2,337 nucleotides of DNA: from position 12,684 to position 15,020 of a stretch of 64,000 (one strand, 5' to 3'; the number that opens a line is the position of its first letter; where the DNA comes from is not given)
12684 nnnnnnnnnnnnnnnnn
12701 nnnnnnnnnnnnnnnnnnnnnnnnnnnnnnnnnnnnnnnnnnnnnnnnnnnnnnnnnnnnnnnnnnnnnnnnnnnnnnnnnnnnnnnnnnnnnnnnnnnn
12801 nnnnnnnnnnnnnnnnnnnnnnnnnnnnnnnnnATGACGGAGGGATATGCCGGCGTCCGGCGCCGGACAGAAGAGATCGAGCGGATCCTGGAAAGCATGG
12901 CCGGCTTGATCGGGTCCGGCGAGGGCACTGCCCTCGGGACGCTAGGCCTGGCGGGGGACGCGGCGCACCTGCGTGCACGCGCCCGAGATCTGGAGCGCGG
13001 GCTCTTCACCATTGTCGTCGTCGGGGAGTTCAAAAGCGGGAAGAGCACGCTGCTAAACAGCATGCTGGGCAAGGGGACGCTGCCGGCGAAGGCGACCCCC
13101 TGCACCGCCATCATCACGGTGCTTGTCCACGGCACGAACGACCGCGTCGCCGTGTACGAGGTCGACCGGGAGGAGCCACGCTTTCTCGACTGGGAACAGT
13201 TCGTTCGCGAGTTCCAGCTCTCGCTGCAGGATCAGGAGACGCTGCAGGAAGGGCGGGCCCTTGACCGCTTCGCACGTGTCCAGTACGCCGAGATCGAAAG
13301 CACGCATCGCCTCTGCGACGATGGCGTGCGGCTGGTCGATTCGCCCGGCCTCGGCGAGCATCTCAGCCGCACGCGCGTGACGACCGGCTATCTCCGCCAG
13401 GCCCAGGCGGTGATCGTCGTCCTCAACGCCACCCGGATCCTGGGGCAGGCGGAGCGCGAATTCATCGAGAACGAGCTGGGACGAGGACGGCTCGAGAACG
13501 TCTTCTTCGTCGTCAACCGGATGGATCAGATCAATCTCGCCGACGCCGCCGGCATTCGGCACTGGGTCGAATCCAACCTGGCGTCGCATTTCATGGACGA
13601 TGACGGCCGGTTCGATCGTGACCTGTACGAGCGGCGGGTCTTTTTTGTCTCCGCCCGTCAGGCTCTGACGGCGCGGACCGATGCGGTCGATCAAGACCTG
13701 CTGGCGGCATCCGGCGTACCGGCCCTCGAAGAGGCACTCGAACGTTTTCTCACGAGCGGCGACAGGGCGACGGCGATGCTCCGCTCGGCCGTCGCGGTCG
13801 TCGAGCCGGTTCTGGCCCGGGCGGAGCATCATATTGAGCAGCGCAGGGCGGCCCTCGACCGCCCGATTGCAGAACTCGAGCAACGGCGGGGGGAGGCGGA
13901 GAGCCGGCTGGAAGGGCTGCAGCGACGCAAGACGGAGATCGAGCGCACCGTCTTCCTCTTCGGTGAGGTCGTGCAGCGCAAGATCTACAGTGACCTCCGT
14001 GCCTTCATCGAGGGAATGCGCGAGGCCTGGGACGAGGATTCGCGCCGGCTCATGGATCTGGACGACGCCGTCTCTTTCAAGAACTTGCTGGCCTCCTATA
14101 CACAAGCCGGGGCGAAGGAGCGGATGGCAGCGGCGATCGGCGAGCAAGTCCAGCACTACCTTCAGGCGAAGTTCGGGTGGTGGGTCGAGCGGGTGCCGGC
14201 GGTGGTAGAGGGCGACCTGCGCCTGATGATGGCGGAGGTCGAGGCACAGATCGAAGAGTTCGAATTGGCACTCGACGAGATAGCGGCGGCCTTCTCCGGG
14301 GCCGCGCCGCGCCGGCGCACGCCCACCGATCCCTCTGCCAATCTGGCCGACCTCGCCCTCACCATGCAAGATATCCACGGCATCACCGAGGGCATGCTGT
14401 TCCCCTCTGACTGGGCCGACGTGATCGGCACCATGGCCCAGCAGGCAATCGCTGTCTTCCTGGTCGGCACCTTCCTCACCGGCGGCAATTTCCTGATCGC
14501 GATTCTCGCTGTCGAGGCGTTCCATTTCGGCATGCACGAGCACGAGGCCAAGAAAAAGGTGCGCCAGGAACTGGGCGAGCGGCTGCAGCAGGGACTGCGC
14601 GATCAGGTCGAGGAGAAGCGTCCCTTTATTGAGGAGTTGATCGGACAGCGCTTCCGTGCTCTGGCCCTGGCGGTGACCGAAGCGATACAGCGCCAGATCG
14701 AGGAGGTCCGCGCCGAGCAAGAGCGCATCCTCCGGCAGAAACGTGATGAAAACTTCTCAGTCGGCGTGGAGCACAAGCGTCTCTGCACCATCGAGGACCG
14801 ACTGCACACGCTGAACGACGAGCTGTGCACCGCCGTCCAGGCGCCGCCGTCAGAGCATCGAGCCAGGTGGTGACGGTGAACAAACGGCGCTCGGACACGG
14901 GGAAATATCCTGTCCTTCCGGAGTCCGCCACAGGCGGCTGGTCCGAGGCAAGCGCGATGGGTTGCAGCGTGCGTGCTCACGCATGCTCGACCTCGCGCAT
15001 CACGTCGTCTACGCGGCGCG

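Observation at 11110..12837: DLP-1 is a probable pseudo-GTPase: Walker A is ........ and the DxxG switch II is absent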

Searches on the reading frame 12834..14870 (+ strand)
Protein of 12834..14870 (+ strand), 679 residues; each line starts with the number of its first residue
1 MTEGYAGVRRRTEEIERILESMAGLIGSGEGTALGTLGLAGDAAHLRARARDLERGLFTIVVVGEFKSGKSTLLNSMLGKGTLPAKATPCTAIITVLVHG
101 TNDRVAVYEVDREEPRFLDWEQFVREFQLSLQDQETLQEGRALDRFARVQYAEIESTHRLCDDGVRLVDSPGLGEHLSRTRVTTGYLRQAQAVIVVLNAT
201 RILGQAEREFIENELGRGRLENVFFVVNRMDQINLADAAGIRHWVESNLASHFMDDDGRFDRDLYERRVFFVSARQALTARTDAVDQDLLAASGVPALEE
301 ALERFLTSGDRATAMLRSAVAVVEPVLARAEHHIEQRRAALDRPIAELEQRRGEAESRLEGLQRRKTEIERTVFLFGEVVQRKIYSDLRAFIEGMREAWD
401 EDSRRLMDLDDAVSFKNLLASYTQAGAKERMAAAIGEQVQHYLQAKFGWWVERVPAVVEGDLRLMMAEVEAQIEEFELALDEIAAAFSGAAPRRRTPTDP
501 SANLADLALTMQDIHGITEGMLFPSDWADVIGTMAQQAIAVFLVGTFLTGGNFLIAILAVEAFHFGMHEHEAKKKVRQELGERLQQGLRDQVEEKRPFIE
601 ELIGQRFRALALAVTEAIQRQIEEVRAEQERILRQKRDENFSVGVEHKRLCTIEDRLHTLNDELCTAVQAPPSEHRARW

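Call 3: search_protein_families(library=pfam, proteins=[window:12834-14870:+], max_evalue=0.01)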
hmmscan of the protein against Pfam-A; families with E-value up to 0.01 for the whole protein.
window:12834-14870:+ (679 aa): 4 families
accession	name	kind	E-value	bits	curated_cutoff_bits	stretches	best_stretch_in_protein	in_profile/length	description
PF00350.29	Dynamin_N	-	9.4e-24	84.8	27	1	60-229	1-167/168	Dynamin family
PF21808.2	Dynamin-like_hel_bact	-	1.3e-20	74.4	28.3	1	288-650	11-373/373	Bacterial dynamin-like protein, helical domain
PF01926.29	MMR_HSR1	-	4e-07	30.6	21.9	1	59-228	1-112/113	50S ribosome-binding GTPase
PF00009.33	GTP_EFTU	-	1.1e-05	25.5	26.5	1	59-281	5-176/188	Elongation factor Tu GTP binding domain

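Call 24: search_protein_families(library=padloc, proteins=[window:12834-14870:+], max_evalue=0.01)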
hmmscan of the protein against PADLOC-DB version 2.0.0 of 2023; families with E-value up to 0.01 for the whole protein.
window:12834-14870:+ (679 aa): 4 families
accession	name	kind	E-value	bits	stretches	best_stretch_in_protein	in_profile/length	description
PDLC03839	LeoA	-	1.4e-17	62.1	2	163-370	103-315/559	-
PDLC03841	LeoBC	-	3.8e-17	60.6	1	52-633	72-557/601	-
PDLC04140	mad8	-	0.00047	17.8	1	60-275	30-164/314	mads_8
PDLC03840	LeoA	-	0.00048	17.2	0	166-233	105-182/577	-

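Call 25: search_protein_families(library=ncbifam, proteins=[window:12834-14870:+], max_evalue=0.01)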
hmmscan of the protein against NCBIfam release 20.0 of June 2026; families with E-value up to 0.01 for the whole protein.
window:12834-14870:+ (679 aa): 7 families
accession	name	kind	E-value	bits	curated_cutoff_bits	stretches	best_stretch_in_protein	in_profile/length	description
NF052648.1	DynmDynABac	equivalog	1.9e-10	39.3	1600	1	43-102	596-655/1187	dynamin GTPase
NF041922.1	DLP_LeoA_gen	subfamily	1.3e-08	34.3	325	0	43-111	35-94/532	LeoA/HP0731 family dynamin-like GTPase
TIGR00231.1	small_GTP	domain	9.8e-07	28.7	42.5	1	59-234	5-126/164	GTP-binding protein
NF007368.0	PRK09866.1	equivalog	9.8e-07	27.4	1146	1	42-111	54-123/742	clamp-binding protein CrfC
TIGR03594.1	GTPase_EngA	equivalog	2.4e-05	23.5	306.7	0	56-82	174-200/432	ribosome biogenesis GTPase Der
NF000908.1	PRK00089.1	equivalog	0.00028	20.3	237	0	60-80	6-26/291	GTPase Era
TIGR03918.1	GTP_HydF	equivalog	0.0064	15.4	325.55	0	165-237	58-132/392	[FeFe] hydrogenase H-cluster maturation GTPase HydF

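Call 57: list_cluster_members(proteins=[P0001, window:12834-14870:+, window:14980-16359:-, P0002])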
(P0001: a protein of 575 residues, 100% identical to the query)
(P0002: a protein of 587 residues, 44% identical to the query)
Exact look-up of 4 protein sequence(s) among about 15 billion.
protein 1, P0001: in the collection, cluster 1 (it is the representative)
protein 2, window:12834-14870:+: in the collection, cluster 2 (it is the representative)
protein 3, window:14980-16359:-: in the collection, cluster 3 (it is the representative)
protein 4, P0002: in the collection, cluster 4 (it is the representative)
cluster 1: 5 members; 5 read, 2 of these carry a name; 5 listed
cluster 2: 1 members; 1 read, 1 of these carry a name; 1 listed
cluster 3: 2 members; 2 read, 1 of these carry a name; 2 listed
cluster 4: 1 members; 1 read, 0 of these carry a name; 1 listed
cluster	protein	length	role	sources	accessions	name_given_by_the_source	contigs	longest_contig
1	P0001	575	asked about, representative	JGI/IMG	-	-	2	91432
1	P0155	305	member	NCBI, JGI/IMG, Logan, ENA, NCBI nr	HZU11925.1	MAG TPA: M48 family metallopeptidase [Chloroflexota bacterium] | M48 family metallopeptidase [Chloroflexota bacterium]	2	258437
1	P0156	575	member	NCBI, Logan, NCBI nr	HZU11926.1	MAG TPA: hypothetical protein VFB58_03730 [Chloroflexota bacterium] | hypothetical protein [Chloroflexota bacterium]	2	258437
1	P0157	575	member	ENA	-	-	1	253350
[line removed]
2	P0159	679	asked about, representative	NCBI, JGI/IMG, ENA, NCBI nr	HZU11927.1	MAG TPA: dynamin family protein [Chloroflexota bacterium] | dynamin family protein [Chloroflexota bacterium]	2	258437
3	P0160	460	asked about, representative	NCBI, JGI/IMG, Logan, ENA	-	-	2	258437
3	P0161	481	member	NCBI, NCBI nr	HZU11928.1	MAG TPA: GTPase [Chloroflexota bacterium] | GTPase [Chloroflexota bacterium]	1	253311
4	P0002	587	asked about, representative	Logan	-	-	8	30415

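Call 75: search_protein_families(library=phrogs, proteins=[window:12834-14870:+], max_evalue=0.001)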
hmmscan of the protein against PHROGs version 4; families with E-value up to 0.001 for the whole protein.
window:12834-14870:+ (679 aa): 0 families
